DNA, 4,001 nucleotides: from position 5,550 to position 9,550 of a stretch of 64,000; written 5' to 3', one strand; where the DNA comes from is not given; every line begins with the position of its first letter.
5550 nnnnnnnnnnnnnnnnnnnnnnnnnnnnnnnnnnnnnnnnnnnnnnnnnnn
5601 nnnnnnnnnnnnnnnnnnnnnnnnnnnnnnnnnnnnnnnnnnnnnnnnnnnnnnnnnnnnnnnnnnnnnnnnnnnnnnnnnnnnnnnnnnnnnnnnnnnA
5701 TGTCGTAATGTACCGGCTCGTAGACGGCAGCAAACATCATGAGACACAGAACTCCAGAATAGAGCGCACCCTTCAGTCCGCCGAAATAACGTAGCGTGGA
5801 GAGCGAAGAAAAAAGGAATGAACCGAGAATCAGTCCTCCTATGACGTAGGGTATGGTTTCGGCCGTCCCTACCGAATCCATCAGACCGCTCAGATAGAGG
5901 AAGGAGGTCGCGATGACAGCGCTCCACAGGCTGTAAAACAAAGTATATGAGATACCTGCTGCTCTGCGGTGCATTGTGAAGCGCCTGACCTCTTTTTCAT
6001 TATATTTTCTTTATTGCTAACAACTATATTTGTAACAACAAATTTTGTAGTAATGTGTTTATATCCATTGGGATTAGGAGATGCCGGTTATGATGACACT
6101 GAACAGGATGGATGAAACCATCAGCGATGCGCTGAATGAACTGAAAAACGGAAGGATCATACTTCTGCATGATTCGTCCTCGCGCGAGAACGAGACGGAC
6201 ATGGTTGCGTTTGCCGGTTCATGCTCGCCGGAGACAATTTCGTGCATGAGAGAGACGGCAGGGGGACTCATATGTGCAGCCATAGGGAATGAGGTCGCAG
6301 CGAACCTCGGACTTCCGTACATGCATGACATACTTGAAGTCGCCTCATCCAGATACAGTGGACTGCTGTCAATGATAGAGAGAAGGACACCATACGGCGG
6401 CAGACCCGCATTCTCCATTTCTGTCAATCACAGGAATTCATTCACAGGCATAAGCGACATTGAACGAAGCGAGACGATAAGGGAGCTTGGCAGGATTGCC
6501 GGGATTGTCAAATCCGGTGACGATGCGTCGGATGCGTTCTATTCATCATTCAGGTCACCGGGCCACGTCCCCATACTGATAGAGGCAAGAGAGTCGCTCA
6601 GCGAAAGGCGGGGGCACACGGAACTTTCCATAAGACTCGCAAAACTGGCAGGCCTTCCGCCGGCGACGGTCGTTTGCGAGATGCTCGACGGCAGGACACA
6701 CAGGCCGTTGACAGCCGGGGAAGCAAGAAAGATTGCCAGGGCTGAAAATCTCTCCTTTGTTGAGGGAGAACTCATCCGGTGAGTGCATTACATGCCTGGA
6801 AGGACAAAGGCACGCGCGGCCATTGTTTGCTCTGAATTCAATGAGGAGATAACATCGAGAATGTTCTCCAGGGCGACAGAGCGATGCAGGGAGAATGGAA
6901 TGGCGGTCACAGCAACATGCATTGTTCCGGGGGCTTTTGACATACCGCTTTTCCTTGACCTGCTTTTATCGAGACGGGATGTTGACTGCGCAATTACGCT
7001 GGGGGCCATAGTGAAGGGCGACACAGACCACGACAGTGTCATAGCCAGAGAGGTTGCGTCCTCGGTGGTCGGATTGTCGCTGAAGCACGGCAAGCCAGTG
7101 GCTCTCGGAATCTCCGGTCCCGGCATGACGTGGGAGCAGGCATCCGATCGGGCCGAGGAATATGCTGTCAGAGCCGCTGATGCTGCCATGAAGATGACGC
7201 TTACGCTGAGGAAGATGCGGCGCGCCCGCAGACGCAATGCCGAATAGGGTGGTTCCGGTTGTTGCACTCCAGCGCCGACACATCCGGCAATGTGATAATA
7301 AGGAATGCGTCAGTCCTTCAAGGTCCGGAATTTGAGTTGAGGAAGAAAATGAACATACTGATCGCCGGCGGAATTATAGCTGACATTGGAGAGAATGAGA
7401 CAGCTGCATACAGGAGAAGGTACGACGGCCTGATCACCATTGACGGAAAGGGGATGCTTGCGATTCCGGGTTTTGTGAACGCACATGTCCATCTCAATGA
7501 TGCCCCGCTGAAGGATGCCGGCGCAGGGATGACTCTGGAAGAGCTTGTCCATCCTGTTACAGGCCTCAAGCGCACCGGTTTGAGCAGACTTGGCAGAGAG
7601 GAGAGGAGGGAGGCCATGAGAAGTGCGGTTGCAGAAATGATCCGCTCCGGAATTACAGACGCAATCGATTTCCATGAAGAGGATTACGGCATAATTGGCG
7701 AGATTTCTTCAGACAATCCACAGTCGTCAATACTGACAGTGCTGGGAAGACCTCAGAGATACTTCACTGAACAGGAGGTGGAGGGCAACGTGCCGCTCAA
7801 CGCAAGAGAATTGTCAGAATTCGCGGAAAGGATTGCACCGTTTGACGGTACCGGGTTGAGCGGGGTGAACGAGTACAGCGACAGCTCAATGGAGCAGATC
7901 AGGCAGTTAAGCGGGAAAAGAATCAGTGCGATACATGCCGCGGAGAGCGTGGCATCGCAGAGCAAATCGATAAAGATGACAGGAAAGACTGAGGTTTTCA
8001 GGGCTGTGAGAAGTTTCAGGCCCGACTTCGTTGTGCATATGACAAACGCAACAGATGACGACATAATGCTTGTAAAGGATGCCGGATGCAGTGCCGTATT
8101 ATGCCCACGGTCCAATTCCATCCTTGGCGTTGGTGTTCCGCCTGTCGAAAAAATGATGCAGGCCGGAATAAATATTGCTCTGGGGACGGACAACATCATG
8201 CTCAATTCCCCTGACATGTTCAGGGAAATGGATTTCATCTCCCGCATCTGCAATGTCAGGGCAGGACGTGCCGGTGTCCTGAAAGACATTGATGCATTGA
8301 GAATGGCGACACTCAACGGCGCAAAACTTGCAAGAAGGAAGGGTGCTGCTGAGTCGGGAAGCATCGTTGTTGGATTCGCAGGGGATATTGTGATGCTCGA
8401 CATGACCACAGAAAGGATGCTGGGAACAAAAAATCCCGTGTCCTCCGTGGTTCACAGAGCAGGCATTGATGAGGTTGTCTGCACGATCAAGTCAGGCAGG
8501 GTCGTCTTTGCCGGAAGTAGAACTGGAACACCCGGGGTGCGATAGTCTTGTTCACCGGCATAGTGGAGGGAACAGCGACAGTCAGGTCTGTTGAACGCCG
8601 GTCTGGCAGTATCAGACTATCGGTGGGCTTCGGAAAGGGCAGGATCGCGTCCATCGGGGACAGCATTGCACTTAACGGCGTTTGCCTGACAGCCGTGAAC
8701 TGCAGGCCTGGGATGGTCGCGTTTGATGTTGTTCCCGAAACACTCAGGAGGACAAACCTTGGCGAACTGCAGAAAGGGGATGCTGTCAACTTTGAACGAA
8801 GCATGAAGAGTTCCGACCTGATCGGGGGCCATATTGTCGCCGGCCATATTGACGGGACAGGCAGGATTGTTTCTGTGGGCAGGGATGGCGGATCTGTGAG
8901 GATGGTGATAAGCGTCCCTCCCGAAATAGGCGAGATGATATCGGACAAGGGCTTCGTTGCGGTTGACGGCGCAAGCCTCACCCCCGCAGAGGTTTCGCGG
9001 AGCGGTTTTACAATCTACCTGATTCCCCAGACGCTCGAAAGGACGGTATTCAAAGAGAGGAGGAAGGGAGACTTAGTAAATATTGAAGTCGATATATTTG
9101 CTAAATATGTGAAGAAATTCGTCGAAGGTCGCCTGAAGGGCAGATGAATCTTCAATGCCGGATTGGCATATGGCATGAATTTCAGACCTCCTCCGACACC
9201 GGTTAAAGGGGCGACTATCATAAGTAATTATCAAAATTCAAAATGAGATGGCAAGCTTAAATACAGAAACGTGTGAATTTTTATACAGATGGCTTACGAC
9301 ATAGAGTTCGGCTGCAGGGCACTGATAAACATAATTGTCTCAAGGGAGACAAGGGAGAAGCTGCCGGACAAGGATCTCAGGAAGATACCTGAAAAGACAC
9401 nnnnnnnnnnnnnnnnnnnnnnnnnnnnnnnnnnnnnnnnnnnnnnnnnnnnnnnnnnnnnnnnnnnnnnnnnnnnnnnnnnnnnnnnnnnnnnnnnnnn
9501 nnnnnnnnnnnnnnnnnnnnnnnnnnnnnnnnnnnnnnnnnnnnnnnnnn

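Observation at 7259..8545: Deaminase-fold amidohydrolase embedded in the riboflavin operon: candidate for the unassigned archaeal pyrimidine deaminase step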

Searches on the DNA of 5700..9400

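Call 76: search_rna_families(source=window, start=5700, end=9400, threshold=evalue, max_evalue=1)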
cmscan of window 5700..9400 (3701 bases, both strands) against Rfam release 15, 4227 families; matches with E-value up to 1: 3.
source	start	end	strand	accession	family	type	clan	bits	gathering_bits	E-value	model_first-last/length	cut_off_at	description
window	5900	6061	+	RF01456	VrrA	Gene; antisense;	-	25.7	50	0.22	1-140/140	no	Vibrio regulatory RNA of OmpA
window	6470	6525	+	RF01119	sR32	Gene; snRNA; snoRNA; CD-box;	-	17.5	40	0.17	1-57/57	no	Small nucleolar RNA sR32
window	6086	6137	+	RF01136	sR28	Gene; snRNA; snoRNA; CD-box;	-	16.1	39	0.55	1-55/55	no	Small nucleolar RNA sR28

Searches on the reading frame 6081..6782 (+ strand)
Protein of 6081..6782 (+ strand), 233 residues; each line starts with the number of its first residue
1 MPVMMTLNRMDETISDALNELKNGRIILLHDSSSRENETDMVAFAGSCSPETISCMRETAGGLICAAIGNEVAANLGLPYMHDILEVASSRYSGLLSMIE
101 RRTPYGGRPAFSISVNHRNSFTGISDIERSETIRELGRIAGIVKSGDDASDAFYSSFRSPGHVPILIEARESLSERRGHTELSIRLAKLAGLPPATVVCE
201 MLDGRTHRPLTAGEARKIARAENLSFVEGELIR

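Call 3: search_protein_families(library=pfam, proteins=[window:6081-6782:+])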
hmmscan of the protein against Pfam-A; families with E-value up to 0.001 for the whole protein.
window:6081-6782:+ (233 aa): 1 family
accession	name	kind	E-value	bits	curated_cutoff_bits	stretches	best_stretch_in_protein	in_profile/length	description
PF00926.24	DHBP_synthase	-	4.2e-50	170.4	26.4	1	16-230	2-186/191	3,4-dihydroxy-2-butanone 4-phosphate synthase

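Call 4: search_protein_families(library=ncbifam, proteins=[window:6081-6782:+], max_evalue=0.001)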
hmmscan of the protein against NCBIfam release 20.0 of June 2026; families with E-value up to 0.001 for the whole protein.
window:6081-6782:+ (233 aa): 8 families
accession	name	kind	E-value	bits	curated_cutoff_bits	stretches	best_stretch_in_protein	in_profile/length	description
NF004437.0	PRK05773.1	equivalog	8.8e-66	221.3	262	1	14-232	3-213/219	3,4-dihydroxy-2-butanone 4-phosphate synthase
TIGR00506.1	ribB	equivalog_domain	5e-56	189.4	177.45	1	12-230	3-198/204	3,4-dihydroxy-2-butanone-4-phosphate synthase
NF006803.0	PRK09311.1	equivalog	2.1e-30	105.8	569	1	11-227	9-196/417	bifunctional 3,4-dihydroxy-2-butanone-4-phosphate synthase/GTP cyclohydrolase II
NF006804.0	PRK09314.1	equivalog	8.3e-30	104.1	432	1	12-203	4-166/339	bifunctional 3,4-dihydroxy-2-butanone 4-phosphate synthase/GTP cyclohydrolase II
NF010626.1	PRK14019.1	equivalog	4.1e-25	88.5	513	1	13-203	4-166/364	bifunctional 3,4-dihydroxy-2-butanone-4-phosphate synthase/GTP cyclohydrolase II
NF006806.0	PRK09319.1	equivalog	4.1e-24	85.1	764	1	11-202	11-176/561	bifunctional 3,4-dihydroxy-2-butanone-4-phosphate synthase/GTP cyclohydrolase II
NF009132.0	PRK12485.1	equivalog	4.8e-19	68.6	693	1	12-203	4-167/369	bifunctional 3,4-dihydroxy-2-butanone-4-phosphate synthase/GTP cyclohydrolase II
NF006805.0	PRK09318.1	equivalog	7.5e-16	58.1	486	1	19-206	6-156/387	bifunctional 3,4-dihydroxy-2-butanone-4-phosphate synthase/GTP cyclohydrolase II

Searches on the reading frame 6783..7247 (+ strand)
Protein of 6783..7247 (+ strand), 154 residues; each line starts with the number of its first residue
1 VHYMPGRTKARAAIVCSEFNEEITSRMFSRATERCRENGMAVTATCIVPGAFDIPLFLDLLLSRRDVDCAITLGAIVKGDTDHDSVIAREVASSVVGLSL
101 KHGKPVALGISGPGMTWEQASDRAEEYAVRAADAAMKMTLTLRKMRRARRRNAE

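Call 3: search_protein_families(library=pfam, proteins=[window:6783-7247:+])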
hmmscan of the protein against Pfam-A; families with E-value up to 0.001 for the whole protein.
window:6783-7247:+ (154 aa): 1 family
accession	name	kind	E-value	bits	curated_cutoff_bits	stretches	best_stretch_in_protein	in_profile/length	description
PF00885.24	DMRL_synthase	-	2.5e-34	118.6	26.7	1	10-141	2-137/139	6,7-dimethyl-8-ribityllumazine synthase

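Call 4: search_protein_families(library=ncbifam, proteins=[window:6783-7247:+], max_evalue=0.001)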
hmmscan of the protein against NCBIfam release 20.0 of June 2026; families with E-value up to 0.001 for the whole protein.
window:6783-7247:+ (154 aa): 3 families
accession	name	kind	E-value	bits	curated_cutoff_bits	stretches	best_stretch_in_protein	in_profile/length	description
TIGR00114.1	lumazine-synth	equivalog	1.2e-32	112.9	84.6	1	11-143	2-136/138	6,7-dimethyl-8-ribityllumazine synthase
NF000814.0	PRK00061.2-2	equivalog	2.5e-18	66.3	174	1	9-141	17-154/160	6,7-dimethyl-8-ribityllumazine synthase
NF009084.0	PRK12419.1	equivalog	4.9e-06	26.2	160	1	7-150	11-159/166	6,7-dimethyl-8-ribityllumazine synthase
